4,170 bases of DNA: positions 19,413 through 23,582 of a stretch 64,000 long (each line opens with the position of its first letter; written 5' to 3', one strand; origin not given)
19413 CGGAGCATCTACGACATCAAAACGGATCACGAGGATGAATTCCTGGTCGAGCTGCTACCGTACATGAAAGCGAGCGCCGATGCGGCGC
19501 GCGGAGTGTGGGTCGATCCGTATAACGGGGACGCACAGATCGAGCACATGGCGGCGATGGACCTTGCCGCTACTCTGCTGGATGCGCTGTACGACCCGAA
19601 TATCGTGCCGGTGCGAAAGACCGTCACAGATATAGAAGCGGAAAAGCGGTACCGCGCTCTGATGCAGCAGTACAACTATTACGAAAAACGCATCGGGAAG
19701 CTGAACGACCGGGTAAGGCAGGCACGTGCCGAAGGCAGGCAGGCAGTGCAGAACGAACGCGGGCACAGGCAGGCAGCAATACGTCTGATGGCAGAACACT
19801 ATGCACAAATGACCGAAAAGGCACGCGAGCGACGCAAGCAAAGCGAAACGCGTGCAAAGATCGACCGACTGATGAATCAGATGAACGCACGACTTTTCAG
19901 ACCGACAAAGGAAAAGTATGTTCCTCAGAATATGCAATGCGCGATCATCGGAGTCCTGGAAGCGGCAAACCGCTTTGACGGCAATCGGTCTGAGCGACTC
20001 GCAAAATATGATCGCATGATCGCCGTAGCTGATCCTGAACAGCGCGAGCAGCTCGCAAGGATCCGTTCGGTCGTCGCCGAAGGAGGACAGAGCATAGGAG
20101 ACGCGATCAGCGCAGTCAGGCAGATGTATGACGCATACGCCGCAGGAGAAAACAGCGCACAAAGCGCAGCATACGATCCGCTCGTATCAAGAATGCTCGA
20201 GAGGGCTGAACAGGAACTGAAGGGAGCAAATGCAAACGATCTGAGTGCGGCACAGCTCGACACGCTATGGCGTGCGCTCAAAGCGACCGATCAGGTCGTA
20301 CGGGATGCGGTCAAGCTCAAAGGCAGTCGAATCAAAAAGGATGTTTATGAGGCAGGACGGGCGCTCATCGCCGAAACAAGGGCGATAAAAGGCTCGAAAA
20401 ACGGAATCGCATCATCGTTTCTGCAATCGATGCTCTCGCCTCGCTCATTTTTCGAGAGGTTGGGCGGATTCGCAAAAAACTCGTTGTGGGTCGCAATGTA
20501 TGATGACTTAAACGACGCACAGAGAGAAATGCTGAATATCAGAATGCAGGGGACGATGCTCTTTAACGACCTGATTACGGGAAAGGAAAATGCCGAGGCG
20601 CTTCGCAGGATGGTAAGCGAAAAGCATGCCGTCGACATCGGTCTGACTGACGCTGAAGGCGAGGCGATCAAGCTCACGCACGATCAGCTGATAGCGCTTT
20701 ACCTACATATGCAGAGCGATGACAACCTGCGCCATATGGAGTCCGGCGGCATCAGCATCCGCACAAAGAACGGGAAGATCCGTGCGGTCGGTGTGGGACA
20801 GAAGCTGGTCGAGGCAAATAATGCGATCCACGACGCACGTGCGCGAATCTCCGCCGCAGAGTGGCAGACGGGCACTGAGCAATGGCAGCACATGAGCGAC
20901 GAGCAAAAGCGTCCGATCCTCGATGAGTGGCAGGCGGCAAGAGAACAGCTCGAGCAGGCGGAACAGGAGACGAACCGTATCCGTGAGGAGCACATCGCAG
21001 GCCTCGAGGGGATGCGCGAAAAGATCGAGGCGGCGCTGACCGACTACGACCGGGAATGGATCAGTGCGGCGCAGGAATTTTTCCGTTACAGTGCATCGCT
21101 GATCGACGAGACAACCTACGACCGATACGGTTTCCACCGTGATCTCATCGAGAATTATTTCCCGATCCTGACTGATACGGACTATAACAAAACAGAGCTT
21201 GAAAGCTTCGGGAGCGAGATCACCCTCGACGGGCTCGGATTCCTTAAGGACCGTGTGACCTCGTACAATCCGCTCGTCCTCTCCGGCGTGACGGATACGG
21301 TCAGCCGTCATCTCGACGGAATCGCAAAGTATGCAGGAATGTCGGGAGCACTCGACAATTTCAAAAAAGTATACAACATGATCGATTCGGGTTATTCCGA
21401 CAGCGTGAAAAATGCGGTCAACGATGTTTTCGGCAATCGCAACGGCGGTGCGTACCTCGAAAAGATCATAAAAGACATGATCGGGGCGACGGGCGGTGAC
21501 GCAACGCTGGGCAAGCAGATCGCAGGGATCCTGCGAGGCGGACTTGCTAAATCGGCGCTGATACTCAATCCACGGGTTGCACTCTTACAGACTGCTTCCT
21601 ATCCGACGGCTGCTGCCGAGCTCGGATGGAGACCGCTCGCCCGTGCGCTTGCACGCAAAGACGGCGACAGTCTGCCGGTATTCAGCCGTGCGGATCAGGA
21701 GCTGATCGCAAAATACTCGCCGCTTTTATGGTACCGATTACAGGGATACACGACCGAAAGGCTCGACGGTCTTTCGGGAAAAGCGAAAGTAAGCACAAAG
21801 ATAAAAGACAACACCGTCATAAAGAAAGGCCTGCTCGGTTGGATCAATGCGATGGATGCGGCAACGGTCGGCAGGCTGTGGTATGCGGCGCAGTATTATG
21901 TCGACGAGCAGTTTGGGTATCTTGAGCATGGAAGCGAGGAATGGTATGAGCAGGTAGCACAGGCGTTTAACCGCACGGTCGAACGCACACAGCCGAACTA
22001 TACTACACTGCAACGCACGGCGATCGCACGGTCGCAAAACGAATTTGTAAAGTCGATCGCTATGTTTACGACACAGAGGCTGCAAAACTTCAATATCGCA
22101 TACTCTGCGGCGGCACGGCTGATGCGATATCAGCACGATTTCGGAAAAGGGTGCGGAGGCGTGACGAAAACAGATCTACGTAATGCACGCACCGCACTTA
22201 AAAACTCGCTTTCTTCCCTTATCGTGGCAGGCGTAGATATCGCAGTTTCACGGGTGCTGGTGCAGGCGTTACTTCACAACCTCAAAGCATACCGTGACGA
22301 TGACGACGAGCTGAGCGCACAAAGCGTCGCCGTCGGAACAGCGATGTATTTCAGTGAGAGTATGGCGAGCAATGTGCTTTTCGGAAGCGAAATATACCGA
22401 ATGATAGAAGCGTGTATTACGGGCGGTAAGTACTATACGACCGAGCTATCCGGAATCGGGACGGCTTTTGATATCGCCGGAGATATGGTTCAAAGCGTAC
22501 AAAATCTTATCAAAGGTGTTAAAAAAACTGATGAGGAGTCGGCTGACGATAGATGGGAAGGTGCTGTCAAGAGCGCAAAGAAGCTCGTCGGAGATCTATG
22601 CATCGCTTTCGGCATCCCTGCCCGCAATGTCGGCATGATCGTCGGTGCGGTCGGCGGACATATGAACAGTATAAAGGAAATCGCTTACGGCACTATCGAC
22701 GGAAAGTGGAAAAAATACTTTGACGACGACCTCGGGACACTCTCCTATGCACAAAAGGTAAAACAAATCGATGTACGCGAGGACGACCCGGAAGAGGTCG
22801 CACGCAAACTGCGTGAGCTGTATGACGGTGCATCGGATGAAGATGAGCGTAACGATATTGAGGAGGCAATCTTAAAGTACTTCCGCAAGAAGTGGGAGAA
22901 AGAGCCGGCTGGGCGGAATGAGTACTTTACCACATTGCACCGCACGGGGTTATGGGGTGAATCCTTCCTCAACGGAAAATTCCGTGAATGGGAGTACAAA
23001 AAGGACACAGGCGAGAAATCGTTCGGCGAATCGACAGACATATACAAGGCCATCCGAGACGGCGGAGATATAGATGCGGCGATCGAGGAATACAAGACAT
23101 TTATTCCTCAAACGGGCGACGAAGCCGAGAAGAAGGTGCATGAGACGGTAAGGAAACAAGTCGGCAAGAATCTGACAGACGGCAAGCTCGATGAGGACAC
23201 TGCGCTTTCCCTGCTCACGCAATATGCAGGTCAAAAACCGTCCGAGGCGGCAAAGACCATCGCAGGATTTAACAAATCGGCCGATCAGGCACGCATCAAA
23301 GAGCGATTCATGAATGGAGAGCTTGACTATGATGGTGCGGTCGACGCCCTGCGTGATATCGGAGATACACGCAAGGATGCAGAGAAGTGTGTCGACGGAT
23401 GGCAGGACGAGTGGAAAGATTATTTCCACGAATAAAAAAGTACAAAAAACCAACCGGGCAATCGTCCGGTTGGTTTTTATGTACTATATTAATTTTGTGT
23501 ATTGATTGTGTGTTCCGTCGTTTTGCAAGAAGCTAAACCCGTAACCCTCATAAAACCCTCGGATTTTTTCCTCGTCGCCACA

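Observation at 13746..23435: A 3229-aa single-ORF phage protein in its own transcription unit: candidate virion-delivered polyvalent or ejection protein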

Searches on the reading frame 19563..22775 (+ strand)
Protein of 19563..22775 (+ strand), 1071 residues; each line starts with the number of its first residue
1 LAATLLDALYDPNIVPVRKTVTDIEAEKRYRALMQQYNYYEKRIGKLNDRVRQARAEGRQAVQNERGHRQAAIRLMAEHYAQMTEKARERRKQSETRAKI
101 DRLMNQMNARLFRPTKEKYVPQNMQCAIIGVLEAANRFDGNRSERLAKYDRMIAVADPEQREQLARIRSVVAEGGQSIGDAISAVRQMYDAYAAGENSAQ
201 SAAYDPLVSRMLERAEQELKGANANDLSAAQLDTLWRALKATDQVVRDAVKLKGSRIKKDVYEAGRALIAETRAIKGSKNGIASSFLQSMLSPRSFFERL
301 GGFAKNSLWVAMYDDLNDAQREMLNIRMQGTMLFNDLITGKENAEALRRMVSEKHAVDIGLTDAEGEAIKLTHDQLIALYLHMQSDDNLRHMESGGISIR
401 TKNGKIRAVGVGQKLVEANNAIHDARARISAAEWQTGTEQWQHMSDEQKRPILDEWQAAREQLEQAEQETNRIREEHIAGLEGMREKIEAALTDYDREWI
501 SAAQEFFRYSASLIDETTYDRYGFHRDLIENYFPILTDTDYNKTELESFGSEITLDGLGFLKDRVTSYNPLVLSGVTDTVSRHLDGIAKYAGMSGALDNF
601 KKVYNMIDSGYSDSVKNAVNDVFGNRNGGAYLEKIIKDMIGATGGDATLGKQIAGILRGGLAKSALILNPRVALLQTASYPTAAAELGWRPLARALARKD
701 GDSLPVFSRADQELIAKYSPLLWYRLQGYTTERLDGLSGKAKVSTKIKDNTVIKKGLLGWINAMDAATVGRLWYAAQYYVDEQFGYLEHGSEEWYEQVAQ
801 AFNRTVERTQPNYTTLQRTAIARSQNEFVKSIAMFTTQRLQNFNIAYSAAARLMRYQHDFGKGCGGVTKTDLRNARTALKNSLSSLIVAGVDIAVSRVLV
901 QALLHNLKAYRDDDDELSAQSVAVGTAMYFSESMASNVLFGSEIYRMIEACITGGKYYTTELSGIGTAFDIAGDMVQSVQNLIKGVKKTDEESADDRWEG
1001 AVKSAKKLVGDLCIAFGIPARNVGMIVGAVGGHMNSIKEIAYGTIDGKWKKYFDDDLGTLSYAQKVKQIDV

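Call 45: predict_structure(alignment_id=A2)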
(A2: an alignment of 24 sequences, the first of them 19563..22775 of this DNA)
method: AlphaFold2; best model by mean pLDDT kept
length: 1071 residues; sequences in the alignment: 24
mean_pLDDT: 70.5   pTM: 0.68
mean pLDDT of the five models: 70.5, 68.9, 67.3, 64.4, 62.6
residues with pLDDT >= 90: 124; 70-90: 548; 50-70: 174; < 50: 225
segments of 3 or more residues with pLDDT < 50: 1-71, 543-552, 643-652, 729-750, 752-757, 956-982, 984-993, 1010-1071
pLDDT, mean of each block of 10 residues (from residue 1): 31 28 35 40 39 38 38 58 72 83 85 82 84 75 75 70 80 74 86 63 79 87 79 89 87 81 90 77 78 92 91 92 89 82 82 84 81 91 86 82 70 71 75 72 81 81 80 77 86 92 89 85 73 78 44 65 72 86 87 90 82 82 82 85 48 51 53 66 89 81 58 77 65 32 41 49 71 91 90 91 86 77 71 71 89 92 89 91 85 74 67 71 75 72 62 48 32 43 45 50 51 40 46 44 32 38 37 33
secondary structure, 60 per line:
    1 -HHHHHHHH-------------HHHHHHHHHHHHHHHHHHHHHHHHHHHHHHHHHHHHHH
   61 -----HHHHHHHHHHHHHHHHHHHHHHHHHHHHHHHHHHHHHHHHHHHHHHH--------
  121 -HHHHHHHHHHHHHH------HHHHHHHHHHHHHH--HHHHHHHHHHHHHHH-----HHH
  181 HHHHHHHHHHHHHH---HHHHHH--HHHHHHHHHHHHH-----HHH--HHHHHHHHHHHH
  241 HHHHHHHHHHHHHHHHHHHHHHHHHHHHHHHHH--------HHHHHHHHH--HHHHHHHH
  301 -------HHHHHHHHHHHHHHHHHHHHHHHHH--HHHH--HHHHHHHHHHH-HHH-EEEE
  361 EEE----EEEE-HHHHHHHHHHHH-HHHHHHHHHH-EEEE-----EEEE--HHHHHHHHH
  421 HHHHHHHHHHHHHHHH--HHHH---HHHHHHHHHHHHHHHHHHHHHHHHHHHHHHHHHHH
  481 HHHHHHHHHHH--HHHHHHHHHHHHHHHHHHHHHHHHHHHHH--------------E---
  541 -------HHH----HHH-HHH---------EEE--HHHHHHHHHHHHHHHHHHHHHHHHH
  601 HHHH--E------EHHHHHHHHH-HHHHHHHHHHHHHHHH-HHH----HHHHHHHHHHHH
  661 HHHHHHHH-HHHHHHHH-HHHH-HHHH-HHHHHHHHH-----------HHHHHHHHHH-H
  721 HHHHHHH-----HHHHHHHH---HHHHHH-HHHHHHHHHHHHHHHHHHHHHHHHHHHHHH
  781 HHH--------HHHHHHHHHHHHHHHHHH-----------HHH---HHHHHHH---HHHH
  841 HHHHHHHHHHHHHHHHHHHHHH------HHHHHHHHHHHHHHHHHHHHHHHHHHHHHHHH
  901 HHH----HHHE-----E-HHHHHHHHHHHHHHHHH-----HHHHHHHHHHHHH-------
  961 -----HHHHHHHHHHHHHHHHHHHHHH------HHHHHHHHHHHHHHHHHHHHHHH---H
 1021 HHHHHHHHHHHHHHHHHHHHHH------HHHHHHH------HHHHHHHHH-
elements in order (helices of 4 or more, strands of 3 or more residues): H2-9 H23-60 H66-112 H122-135 H142-155 H158-172 H178-194 H198-203 H206-218 H229-273 H282-290 H293-300 H308-332 H335-338 H341-351 E357-363 E368-371 H373-384 H386-395 E397-400 E406-409 H412-436 H439-442 H446-491 H494-522 E571-573 H576-604 H615-623 H625-640 H649-668 H670-677 H679-682 H684-687 H689-697 H709-718 H720-727 H733-740 H744-749 H751-783 H792-809 H827-833 H837-862 H869-903 H919-935 H941-953 H966-987 H994-1016 H1020-1042 H1049-1055 H1062-1070

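Call 48: fold_search(model_id=the predicted structure, library=pdb)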
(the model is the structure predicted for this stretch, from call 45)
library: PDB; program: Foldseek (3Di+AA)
matches with E <= 10: 69; with E <= 0.001: 0
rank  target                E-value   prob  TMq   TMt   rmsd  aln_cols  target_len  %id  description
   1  9exk                  3.8e-01  0.07  0.09  0.09  34.9      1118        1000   12  Scalable protein design using hallucination in a relaxed sequence space (released 2024-10-16)
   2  6bfi_A                4.4e-01  0.11  0.11  0.14  37.2       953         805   12  Vinculin homolog in a sponge (phylum Porifera) reveals vertebrate-like cell adhesions involved in early multicellular  (released 2018-06-13)
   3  8duj_A                8.2e-01  0.02  0.06  0.03  45.8      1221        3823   10  Global map in C1 of RyR1 particles in complex with ImperaCalcin (released 2023-05-31)
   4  6o3e_A                1.0e+00  0.06  0.06  0.11  28.3       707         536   11  mouse aE-catenin 82-883 (released 2019-11-13)
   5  8b70_A                1.2e+00  0.10  0.08  0.12  24.5       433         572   11  KimA from B. subtilis with nucleotide second-messenger c-di-AMP bound (released 2023-01-18)
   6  3vkh_B                1.2e+00  0.03  0.07  0.04  42.0      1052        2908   10  X-ray structure of a functional full-length dynein motor domain (released 2012-03-14)
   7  7mxo_B                1.6e+00  0.07  0.07  0.08  24.0       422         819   12  CryoEM structure of human NKCC1 (released 2022-09-28)
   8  5b0l_B                1.8e+00  0.16  0.07  0.17  19.5       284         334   11  Structure of MoeN5-Sso7d fusion protein in complex with beta-nonyl glucoside (released 2016-03-23)
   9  6fhz                  1.9e+00  0.06  0.08  0.14  19.6       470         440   15  Inward-facing conformation of a multidrug resistance MATE family transporter of the MOP superfamily. (released 2019-05-08)
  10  6vq8_a                2.0e+00  0.03  0.07  0.10  35.4       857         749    9  Mammalian V-ATPase from rat brain - composite model of rotational state 3 bound to ADP and SidK (built from focused re (released 2020-03-18)
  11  6qpq_C                2.4e+00  0.06  0.06  0.11  17.7       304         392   12  The structure of the cohesin head module elucidates the mechanism of ring opening (released 2020-02-05)
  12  3vkg_A                2.4e+00  0.02  0.06  0.04  44.2      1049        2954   11  X-ray structure of an MTBD truncation mutant of dynein motor domain (released 2012-03-14)
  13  5oqr_B                2.7e+00  0.04  0.08  0.10  23.9       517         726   10  Crystal structure of the S. pombe condensin Cnd3-Cnd2 subcomplex (released 2017-10-18)
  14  7air_B                2.8e+00  0.05  0.05  0.06  19.8       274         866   12  Structure of Human Potassium Chloride Transporter KCC1 in NaCl (Subclass 2) (released 2021-06-02)
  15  7z8f_e                3.1e+00  0.01  0.07  0.03  79.5      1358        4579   12  Composite structure of dynein-dynactin-BICDR on microtubules (released 2022-07-27)
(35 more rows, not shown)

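Call 50: fold_search(model_id=the predicted structure, library=viral)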
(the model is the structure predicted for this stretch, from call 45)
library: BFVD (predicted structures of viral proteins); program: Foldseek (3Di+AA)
matches with E <= 10: 252; with E <= 0.001: 55
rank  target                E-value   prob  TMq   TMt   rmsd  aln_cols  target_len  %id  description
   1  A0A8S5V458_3          6.7e-49  1.00  0.69  0.70  10.7      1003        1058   29  PolyVal ADP-Ribosyltransferase [Myoviridae sp. ct8iP21]
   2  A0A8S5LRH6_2          2.1e-37  1.00  0.56  0.56  16.2       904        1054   27  Uncharacterized protein [Myoviridae sp. ctSGr1]
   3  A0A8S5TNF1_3          2.5e-31  1.00  0.53  0.47  16.4       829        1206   23  Large polyvalent protein-associated domain-containing protein [Podoviridae sp. ct90d35]
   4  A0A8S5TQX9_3          1.2e-30  1.00  0.53  0.52  26.1      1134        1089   18  Uncharacterized protein [Myoviridae sp. ctY1522]
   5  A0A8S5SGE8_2          4.9e-27  1.00  0.56  0.43  16.6      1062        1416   17  Nuclease [Podoviridae sp. ctZih56]
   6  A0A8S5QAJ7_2          1.1e-24  1.00  0.46  0.40  21.3      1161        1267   17  Phage MuF C-terminal domain-containing protein [Podoviridae sp. ctZ5d16]
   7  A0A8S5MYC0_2          9.3e-24  1.00  0.47  0.35  27.9      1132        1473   18  Nuclease [Myoviridae sp. ctRRy11]
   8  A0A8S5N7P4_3          2.9e-23  1.00  0.52  0.48  14.5      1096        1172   16  Nuclease [Myoviridae sp. ctiBE32]
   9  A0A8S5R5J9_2          2.1e-22  1.00  0.46  0.40  22.7      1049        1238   16  Uncharacterized protein [Myoviridae sp. ctxbQ4]
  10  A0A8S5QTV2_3          5.1e-22  1.00  0.52  0.54  19.9      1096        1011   16  Nuclease [Podoviridae sp. ctKS020]
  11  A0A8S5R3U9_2          1.4e-17  1.00  0.43  0.41  17.8       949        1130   18  Nuclease [Siphoviridae sp. ctdm01]
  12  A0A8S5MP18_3          2.3e-17  1.00  0.44  0.45  16.7       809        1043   18  PolyVal ADP-ribosyltransferase [Siphoviridae sp. ctLR131]
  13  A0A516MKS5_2          1.1e-16  1.00  0.42  0.43  25.8      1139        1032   16  (no name in the UniProt tables at hand)
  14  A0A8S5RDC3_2          8.5e-16  1.00  0.44  0.35  15.4      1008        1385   14  Crystallin beta/gamma motif-containing protein [virus sp. ctd0M1]
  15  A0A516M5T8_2          2.5e-15  1.00  0.42  0.33  20.9      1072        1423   14  (no name in the UniProt tables at hand)
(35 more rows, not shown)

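Call 68: search_protein_representatives(protein=window:19563-22775:+)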
Query: 1071 residues. Proteins with E-value up to 0.001 (for the whole library): 3077; up to 1e-10: 2452; up to 1e-30: 879. The best 150 are listed.
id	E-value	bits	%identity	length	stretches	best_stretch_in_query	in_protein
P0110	3.3e-173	594.8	43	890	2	481-1033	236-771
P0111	9.7e-170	583.3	36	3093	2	176-1062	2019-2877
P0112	6.5e-168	577.3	35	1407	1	53-973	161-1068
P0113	7.9e-168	577.0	38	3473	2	179-1045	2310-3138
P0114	5.0e-167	574.4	38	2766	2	175-1008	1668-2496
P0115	3.2e-166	571.7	38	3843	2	173-1046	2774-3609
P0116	1.2e-165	569.8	38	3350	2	174-1030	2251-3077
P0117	2.9e-165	568.5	40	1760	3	482-970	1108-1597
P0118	4.5e-165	567.9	38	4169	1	47-1045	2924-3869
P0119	5.6e-165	567.6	38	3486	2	181-986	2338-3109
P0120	5.0e-164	564.4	39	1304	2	174-1027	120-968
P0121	1.5e-163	562.8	36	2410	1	58-977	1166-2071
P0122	2.8e-163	562.0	38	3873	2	175-1038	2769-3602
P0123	7.7e-163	560.5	38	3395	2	173-1050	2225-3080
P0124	1.7e-162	559.4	40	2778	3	481-1022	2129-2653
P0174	9.0e-143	494.1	37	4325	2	175-981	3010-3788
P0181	8.9e-136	470.9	34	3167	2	197-1010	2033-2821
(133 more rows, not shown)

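Call 79: find_related_loci(query=window:19563-22775:+, collection=genome_contigs, flank=3000)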
Query window:19563-22775:+ (1071 aa) in genome_contigs; peptide patterns used: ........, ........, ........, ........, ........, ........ (x = any residue, [..] = any of these).
10 stretches matched a pattern, but none encodes a relative of the query by tblastn (E <= 1e-3).

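Call 83: search_protein_families(library=ncbifam, proteins=[window:19563-22775:+], max_evalue=0.01)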
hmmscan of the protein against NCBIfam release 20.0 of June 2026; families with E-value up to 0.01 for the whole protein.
window:19563-22775:+ (1071 aa): 0 families

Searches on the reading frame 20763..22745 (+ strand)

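Call 20: search_protein_families(library=pfam, proteins=[window:20763-22745:+], max_evalue=5)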
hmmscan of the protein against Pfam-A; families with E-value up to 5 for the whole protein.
window:20763-22745:+ (661 aa): 1 family
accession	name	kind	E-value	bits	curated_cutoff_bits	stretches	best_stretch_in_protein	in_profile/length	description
PF10819.13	DUF2564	-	0.18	12.7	26.3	0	14-36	30-53/79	Protein of unknown function (DUF2564)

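Call 81: search_protein_families(library=phrogs, proteins=[window:20763-22745:+], max_evalue=0.01)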
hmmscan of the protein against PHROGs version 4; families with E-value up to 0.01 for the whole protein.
window:20763-22745:+ (661 aa): 2 families
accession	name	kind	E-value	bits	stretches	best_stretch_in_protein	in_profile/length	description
phrog_22978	-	unknown function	3.3e-31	108.1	1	114-627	2675-3144/3513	-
phrog_28077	-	unknown function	7.4e-17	61.1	1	123-456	1029-1348/1524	-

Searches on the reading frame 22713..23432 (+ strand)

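Call 20: search_protein_families(library=pfam, proteins=[window:22713-23432:+], max_evalue=5)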
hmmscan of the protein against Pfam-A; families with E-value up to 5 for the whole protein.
window:22713-23432:+ (240 aa): 4 families
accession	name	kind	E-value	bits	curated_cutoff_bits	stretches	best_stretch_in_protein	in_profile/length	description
PF25100.1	DUF7809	-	0.00082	20.1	27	2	88-152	55-122/160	Domain of unknown function (DUF7809)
PF13414.12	TPR_11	-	0.042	14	26.8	1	115-129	5-19/42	TPR repeat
PF22746.1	SHOCT-like_DUF2089-C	-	0.13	12.3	27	1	154-173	10-29/32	SHOCT-like domain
PF05402.18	PqqD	-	2.8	8.8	23.4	0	17-52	24-57/67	Coenzyme PQQ synthesis protein D (PqqD)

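Call 81: search_protein_families(library=phrogs, proteins=[window:22713-23432:+], max_evalue=0.01)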
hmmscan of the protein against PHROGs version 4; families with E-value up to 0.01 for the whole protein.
window:22713-23432:+ (240 aa): 0 families
